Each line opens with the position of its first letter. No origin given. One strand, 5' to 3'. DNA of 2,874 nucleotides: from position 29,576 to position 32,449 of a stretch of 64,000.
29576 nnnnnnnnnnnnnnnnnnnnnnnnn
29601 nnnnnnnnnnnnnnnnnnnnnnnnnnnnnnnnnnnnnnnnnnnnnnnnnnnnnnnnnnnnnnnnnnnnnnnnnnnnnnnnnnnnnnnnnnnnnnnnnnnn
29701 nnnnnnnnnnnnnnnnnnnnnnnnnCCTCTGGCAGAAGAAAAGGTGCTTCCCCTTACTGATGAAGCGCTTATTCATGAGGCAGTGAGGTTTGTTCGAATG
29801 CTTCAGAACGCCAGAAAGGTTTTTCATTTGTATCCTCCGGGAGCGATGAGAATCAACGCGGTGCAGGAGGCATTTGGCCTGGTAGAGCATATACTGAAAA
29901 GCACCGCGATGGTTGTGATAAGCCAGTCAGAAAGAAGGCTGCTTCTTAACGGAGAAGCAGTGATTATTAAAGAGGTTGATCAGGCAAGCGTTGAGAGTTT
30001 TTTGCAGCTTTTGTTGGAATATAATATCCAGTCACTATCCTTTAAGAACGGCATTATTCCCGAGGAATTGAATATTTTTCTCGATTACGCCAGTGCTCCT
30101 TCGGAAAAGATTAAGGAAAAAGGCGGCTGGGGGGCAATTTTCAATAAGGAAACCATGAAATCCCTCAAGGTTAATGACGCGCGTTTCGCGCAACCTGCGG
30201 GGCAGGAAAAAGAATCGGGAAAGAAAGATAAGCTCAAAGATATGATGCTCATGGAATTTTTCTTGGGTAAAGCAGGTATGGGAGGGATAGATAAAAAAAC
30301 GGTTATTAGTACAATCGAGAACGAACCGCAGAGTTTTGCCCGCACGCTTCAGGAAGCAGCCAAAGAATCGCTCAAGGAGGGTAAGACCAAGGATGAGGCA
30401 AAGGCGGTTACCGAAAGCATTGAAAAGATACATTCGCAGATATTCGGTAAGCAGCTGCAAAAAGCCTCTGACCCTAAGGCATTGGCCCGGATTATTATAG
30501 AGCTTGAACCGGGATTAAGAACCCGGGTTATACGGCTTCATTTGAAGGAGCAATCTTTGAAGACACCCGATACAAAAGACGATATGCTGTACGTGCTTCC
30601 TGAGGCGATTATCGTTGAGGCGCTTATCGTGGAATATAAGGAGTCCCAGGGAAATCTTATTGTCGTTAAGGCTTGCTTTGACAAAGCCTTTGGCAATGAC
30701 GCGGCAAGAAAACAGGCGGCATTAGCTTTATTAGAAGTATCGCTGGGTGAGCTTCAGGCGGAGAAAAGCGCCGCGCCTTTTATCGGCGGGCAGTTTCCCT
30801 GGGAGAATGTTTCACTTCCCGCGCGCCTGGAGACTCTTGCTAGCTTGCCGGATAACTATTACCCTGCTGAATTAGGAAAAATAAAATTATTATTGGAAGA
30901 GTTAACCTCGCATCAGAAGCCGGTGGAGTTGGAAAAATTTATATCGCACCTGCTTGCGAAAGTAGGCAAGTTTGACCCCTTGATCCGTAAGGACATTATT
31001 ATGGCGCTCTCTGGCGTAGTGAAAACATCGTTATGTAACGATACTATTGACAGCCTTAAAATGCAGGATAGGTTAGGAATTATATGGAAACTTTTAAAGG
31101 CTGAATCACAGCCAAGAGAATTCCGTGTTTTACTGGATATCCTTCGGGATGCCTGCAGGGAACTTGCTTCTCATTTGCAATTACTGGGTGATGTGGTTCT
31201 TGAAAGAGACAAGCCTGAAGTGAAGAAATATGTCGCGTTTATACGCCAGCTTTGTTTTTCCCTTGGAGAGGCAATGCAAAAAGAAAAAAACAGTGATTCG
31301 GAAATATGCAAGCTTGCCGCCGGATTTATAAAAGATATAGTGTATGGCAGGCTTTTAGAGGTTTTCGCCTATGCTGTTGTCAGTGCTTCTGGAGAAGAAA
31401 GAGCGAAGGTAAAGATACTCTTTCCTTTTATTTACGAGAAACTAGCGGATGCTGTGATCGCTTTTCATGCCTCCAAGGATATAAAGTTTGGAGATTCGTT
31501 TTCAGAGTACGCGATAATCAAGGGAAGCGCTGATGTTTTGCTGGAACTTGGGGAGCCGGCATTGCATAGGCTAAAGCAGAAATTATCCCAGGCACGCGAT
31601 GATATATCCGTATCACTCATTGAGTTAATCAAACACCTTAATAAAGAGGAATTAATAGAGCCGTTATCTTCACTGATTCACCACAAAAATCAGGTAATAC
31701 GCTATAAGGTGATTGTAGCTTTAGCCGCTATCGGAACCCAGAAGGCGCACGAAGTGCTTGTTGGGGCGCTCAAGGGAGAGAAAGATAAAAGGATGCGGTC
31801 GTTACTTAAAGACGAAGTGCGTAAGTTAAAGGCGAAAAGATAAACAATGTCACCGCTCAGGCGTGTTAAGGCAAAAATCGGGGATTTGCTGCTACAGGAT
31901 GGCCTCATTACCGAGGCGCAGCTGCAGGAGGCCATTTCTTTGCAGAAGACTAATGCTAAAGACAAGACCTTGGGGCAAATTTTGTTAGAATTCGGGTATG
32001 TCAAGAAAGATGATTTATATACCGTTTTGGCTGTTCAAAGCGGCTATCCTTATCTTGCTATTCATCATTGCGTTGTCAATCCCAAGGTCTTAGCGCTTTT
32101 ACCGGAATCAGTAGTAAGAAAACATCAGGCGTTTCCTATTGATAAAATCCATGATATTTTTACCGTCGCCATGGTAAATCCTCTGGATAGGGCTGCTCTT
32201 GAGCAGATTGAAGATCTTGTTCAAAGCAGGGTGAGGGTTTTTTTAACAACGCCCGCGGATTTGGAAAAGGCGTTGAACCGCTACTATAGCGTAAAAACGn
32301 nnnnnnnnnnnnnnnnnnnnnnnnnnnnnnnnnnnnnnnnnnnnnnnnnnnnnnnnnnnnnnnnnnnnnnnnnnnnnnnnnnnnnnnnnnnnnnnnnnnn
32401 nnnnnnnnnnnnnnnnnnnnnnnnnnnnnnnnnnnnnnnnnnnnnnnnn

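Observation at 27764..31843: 1359-aa GGDEF(AGDEF)-STAND NTPase-HEAT-repeat protein embedded in the pilus cluster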

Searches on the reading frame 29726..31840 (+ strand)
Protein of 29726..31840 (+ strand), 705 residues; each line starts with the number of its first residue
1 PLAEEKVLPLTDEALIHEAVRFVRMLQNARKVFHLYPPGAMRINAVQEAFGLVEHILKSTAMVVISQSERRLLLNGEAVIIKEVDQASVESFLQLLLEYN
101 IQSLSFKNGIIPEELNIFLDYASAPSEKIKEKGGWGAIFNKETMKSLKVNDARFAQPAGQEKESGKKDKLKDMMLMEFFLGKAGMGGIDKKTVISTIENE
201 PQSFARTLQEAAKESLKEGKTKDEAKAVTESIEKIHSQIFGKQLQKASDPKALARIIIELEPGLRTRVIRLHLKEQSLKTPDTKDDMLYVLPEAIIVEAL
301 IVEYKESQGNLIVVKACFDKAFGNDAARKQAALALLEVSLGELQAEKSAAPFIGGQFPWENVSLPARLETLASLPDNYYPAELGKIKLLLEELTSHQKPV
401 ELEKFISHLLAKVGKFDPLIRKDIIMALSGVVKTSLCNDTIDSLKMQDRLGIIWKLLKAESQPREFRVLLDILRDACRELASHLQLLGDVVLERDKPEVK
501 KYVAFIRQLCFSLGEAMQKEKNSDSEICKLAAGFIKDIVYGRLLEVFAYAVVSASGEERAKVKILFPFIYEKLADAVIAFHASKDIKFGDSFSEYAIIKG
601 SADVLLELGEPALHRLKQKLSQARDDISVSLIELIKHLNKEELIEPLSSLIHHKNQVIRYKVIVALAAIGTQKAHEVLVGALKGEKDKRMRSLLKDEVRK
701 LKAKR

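Call 65: search_protein_representatives(protein=window:29726-31840:+)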
Query: 705 residues. Proteins with E-value up to 0.001 (for the whole library): 635; up to 1e-10: 92; up to 1e-30: 16. The best 150 are listed.
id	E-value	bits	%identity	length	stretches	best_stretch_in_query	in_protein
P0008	1.3e-145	503.2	38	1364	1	4-704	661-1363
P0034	1.7e-80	288.1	28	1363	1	3-702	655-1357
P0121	5.4e-79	283.1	31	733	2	11-634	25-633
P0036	5.4e-77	276.5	28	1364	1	13-702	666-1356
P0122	3.4e-62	227.6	27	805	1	4-692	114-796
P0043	4.6e-57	210.7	26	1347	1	18-695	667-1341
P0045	1.7e-51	192.2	26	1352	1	19-697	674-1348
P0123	1.8e-45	172.4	31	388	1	168-552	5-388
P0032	4.1e-43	164.6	36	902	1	9-239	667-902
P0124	3.8e-42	161.4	28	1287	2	12-424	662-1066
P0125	9.7e-42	160.0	40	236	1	470-705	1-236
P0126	7.3e-39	150.5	29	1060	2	3-410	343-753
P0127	2.0e-35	139.2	24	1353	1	17-702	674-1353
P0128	1.5e-34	136.3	26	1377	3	4-481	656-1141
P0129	1.5e-31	126.3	28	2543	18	599-690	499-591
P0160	1.5e-14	70.2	27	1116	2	26-265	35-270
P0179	3.7e-12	62.3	23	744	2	11-188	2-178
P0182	8.5e-12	61.1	28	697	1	13-172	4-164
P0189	2.4e-11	59.6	25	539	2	21-158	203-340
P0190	2.6e-11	59.5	24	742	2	25-182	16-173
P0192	3.3e-11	59.2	26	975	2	6-155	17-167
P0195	5.8e-11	58.4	23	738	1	22-274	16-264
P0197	7.4e-11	58.0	30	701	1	19-170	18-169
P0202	1.4e-10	57.1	29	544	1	27-154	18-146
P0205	1.8e-10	56.7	25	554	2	18-197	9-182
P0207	1.9e-10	56.7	24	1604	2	11-292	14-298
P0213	3.4e-10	55.8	26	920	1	10-232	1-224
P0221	6.3e-10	54.9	30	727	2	23-160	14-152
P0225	1.1e-09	54.1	26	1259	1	12-236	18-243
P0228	1.3e-09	53.9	25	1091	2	32-239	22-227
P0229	1.3e-09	53.9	22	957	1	41-482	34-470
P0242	4.7e-09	52.1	25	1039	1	27-271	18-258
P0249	8.7e-09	51.2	33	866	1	30-142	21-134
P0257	1.3e-08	50.6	26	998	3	11-173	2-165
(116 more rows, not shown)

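Call 66: search_protein_families(library=pfam, proteins=[P0179, P0182, P0190, P0195, P0197, P0202, P0205, P0213, P0221, P0249], max_evalue=0.001)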
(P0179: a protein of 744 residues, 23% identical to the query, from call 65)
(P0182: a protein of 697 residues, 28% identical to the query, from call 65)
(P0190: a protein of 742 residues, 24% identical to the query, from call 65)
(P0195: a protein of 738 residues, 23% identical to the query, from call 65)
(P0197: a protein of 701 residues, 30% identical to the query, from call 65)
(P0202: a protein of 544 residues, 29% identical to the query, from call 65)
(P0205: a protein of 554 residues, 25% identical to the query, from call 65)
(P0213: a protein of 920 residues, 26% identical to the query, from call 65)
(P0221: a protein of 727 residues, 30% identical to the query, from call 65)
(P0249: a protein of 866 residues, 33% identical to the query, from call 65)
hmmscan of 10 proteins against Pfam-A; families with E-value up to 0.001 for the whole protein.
P0179 (744 aa): 5 families
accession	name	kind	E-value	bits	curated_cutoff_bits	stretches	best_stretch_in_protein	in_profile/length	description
PF13646.12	HEAT_2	-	7.2e-22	77.9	27.7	3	550-632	4-87/88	HEAT repeats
PF03130.22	HEAT_PBS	-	8.8e-06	26.2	20.9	0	700-715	8-23/27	PBS lyase HEAT-like repeat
PF20416.4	UTP20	-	0.00025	21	27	0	366-444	7-85/221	U3 small nucleolar RNA-associated protein 20 domain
PF13513.12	HEAT_EZ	-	0.00031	21.7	27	0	610-634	30-54/55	HEAT-like repeat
PF02985.28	HEAT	-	0.00093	19.7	23.5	0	611-637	3-29/31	HEAT repeat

P0182 (697 aa): 1 family
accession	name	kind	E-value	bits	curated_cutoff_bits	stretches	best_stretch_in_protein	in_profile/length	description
PF13646.12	HEAT_2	-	4e-10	40.3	27.7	0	493-569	2-78/88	HEAT repeats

P0190 (742 aa): 1 family
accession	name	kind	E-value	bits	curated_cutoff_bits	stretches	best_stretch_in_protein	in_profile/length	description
PF13646.12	HEAT_2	-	1.7e-14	54.3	27.7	1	576-655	4-84/88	HEAT repeats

P0195 (738 aa): 1 family
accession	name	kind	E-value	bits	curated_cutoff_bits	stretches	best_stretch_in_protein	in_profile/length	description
PF13646.12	HEAT_2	-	5.5e-07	30.2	27.7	0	533-598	3-68/88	HEAT repeats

P0197 (701 aa): 1 family
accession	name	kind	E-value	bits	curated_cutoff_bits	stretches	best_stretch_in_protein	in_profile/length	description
PF13646.12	HEAT_2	-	2.1e-10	41.2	27.7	0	594-668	4-72/88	HEAT repeats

P0202 (544 aa): 1 family
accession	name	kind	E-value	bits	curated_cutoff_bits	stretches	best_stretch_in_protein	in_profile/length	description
PF13646.12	HEAT_2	-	1e-11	45.4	27.7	2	436-511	5-74/88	HEAT repeats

P0205 (554 aa): 3 families
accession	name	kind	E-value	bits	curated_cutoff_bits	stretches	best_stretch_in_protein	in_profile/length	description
PF13646.12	HEAT_2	-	9.9e-18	64.7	27.7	2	447-523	3-73/88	HEAT repeats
PF03130.22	HEAT_PBS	-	4e-06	27.3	20.9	0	463-484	5-26/27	PBS lyase HEAT-like repeat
PF00514.29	Arm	-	0.00026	21.4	20.6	0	417-439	17-39/41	Armadillo/beta-catenin-like repeat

P0213 (920 aa): 2 families
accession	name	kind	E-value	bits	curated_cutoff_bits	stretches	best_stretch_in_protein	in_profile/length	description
PF00027.35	cNMP_binding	-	9.4e-11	42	27.5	1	688-764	6-83/89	Cyclic nucleotide-binding domain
PF07238.19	PilZ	-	6.2e-07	30.1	22.5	1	797-900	1-90/102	PilZ domain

P0221 (727 aa): 1 family
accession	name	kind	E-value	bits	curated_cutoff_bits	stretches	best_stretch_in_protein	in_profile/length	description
PF13646.12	HEAT_2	-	1.3e-08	35.4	27.7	1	619-694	3-71/88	HEAT repeats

P0249 (866 aa): 3 families
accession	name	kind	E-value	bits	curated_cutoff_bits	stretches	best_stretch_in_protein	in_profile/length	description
PF00027.35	cNMP_binding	-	8.8e-11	42.1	27.5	1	627-703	3-80/89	Cyclic nucleotide-binding domain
PF07238.19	PilZ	-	8.9e-06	26.4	22.5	1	739-846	1-92/102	PilZ domain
PF13646.12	HEAT_2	-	9.2e-05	23.1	27.7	0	427-490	8-63/88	HEAT repeats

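Call 68: find_encoding_contigs(protein=P0179, flank=8000, max_places=2)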
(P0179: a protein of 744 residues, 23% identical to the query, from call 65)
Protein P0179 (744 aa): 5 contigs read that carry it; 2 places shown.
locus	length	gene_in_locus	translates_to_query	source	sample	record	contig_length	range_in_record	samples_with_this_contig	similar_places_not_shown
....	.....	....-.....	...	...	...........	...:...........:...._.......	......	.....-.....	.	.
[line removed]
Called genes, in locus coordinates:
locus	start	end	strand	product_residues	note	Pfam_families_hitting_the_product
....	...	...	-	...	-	-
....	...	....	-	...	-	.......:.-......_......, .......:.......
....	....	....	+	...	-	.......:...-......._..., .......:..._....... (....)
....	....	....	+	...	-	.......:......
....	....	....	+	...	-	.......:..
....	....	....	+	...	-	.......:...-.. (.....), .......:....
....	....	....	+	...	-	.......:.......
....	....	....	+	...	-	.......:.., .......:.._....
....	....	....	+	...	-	-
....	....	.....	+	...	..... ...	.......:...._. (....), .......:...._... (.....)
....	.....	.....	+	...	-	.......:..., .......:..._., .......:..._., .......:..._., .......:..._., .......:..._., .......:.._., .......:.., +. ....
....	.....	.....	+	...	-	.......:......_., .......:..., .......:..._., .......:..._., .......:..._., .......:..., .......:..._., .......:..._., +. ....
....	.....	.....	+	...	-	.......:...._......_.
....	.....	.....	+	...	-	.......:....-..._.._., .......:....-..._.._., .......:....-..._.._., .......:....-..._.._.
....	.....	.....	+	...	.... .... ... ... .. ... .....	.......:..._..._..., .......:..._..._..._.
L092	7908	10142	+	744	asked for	PF13646:HEAT_2 (weak), PF03130:HEAT_PBS (faint)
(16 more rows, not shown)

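Call 80: search_protein_families(library=pfam, proteins=[P0207, P0225, P0160, P0228, P0242, P0257, P0192, P0229, P0189], max_evalue=0.0001)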
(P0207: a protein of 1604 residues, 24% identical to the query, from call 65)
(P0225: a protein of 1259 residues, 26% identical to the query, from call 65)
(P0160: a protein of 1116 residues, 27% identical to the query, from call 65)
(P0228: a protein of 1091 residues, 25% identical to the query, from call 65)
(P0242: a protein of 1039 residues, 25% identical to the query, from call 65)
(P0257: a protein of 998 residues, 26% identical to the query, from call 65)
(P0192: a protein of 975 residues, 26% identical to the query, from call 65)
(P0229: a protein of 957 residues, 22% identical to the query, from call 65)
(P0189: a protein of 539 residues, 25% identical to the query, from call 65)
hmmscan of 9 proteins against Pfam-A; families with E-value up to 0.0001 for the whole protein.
P0207 (1604 aa): 4 families
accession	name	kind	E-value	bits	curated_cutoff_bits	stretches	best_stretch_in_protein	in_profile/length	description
PF13646.12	HEAT_2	-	3.8e-36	123.7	27.7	4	637-705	6-73/88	HEAT repeats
PF02985.28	HEAT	-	3.4e-13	48.9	23.5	0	665-692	2-29/31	HEAT repeat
PF03130.22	HEAT_PBS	-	6.9e-12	45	20.9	0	755-781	1-27/27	PBS lyase HEAT-like repeat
PF13513.12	HEAT_EZ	-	1.2e-07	32.5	27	0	717-766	3-55/55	HEAT-like repeat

P0225 (1259 aa): 3 families
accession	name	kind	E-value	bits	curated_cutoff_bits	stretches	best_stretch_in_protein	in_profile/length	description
PF13646.12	HEAT_2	-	3.6e-28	98.1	27.7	3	642-705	8-72/88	HEAT repeats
PF02985.28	HEAT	-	4.5e-10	39.3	23.5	0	669-693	5-29/31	HEAT repeat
PF03130.22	HEAT_PBS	-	3.9e-07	30.4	20.9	0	756-782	1-27/27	PBS lyase HEAT-like repeat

P0160 (1116 aa): 3 families
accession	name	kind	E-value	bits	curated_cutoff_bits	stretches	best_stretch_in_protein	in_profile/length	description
PF13646.12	HEAT_2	-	7.2e-15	55.5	27.7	1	583-641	3-61/88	HEAT repeats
PF00027.35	cNMP_binding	-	3e-11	43.6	27.5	1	884-964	3-84/89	Cyclic nucleotide-binding domain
PF07238.19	PilZ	-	2.2e-05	25.2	22.5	1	997-1099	2-88/102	PilZ domain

P0228 (1091 aa): 3 families
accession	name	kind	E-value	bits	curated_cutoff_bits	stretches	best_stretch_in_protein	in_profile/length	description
PF13646.12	HEAT_2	-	2.5e-18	66.6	27.7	1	641-732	3-87/88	HEAT repeats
PF00027.35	cNMP_binding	-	1.8e-09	37.9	27.5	1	868-945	5-83/89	Cyclic nucleotide-binding domain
PF07238.19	PilZ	-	6e-06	27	22.5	1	978-1082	1-90/102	PilZ domain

P0242 (1039 aa): 1 family
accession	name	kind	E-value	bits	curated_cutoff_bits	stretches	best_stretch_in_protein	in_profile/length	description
PF00027.35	cNMP_binding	-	7.3e-13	48.7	27.5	1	808-886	2-82/89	Cyclic nucleotide-binding domain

P0257 (998 aa): 4 families
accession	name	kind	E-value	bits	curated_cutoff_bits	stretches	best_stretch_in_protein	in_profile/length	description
PF13646.12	HEAT_2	-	9e-19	68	27.7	1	591-662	3-72/88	HEAT repeats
PF00027.35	cNMP_binding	-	1.9e-10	41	27.5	1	775-854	3-83/89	Cyclic nucleotide-binding domain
PF03130.22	HEAT_PBS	-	4.6e-08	33.2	20.9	0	572-598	1-27/27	PBS lyase HEAT-like repeat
PF07238.19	PilZ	-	2e-07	31.7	22.5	1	888-984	1-85/102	PilZ domain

P0192 (975 aa): 3 families
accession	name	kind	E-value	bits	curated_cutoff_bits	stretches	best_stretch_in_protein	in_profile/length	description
PF13646.12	HEAT_2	-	2.6e-18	66.5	27.7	2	435-509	2-76/88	HEAT repeats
PF00027.35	cNMP_binding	-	4e-13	49.6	27.5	1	738-817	2-82/89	Cyclic nucleotide-binding domain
PF07238.19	PilZ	-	4.8e-06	27.3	22.5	1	851-957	1-92/102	PilZ domain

P0229 (957 aa): 4 families
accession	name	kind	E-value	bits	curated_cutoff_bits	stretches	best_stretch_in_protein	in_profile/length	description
PF00437.27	T2SSE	-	6e-124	413.9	24.9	1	659-941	5-287/370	Type II/IV secretion system protein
PF05157.20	MshEN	-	8.2e-12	45.4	23.1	1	538-618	6-86/90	MshEN domain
PF12775.13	AAA_7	-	2e-05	24.6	25.8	0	787-823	24-60/181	P-loop containing dynein motor region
PF13401.12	AAA_22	-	8.3e-05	23.4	27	0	795-822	4-31/130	AAA domain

P0189 (539 aa): 0 families

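Call 81: find_encoding_contigs(protein=P0229, flank=10000, max_places=3)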
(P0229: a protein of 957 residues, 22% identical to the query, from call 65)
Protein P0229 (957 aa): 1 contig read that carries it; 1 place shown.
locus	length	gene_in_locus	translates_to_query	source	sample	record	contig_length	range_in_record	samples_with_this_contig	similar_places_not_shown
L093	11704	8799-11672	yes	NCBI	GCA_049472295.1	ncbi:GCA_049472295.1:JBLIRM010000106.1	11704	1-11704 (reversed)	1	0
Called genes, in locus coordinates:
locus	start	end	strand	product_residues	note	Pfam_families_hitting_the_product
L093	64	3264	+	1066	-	PF00027:cNMP_binding, PF03412:Peptidase_C39, PF00664:ABC_membrane, PF00005:ABC_tran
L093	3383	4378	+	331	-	PF00158:Sigma54_activat, PF01078:Mg_chelatase (faint), PF14532:Sigma54_activ_2, PF07724:AAA_2 (weak), PF00004:AAA (weak), PF25601:AAA_lid_14, PF02954:HTH_8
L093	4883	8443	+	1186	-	PF05157:MshEN, PF00437:T2SSE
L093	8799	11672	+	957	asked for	PF05157:MshEN, PF00437:T2SSE, PF12775:AAA_7 (faint)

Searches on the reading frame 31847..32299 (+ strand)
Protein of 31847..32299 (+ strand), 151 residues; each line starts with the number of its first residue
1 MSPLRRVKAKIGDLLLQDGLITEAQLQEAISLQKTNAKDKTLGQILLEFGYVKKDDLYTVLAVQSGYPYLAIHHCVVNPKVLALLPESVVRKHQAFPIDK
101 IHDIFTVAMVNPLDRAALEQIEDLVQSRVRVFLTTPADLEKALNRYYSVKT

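Call 5: search_protein_families(library=pfam, proteins=[window:31847-32299:+], max_evalue=0.01)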
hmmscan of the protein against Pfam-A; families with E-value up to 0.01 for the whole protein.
window:31847-32299:+ (151 aa): 2 families
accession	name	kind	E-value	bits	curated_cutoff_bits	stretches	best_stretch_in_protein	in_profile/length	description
PF05157.20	MshEN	-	5.2e-19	68.5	23.1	1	66-148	2-85/90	MshEN domain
PF10415.14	FumaraseC_C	-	0.0051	17.6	32.5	0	10-33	27-50/54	Fumarase C C-terminus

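Call 43: search_protein_families(library=ncbifam, proteins=[window:31847-32299:+], max_evalue=0.01)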
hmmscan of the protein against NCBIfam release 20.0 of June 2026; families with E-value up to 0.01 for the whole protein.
window:31847-32299:+ (151 aa): 7 families
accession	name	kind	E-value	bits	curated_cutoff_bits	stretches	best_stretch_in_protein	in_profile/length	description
TIGR02538.1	type_IV_pilB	equivalog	2.1e-17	63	675.65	1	10-149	1-138/564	type IV-A pilus assembly ATPase PilB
NF053729.1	c-di-GMP_motif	domain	1.5e-16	59.9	38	1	10-64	1-53/53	cyclic di-GMP-binding domain-containing protein, MshE-related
NF012033.0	PRK15489.1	equivalog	1.4e-15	56.5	537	1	4-145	486-625/703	glycosyl transferase family protein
NF008411.1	PRK11234.1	equivalog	2.4e-14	52.7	1170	1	9-149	482-619/723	cyclic di-3',5'-guanylate-activated glycosyltransferase NfrB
TIGR03029.1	EpsG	equivalog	1.7e-06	27.4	313.8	1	9-83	3-75/274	chain length determinant protein tyrosine kinase EpsG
NF053534.1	T4PilAsmATPsTfpB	equivalog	0.0021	16.5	850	1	52-150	63-163/584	type IV pilus assembly ATPase TfpB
TIGR02533.1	type_II_gspE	equivalog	0.0055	15.4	630.25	1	85-148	4-67/486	type II secretion system ATPase GspE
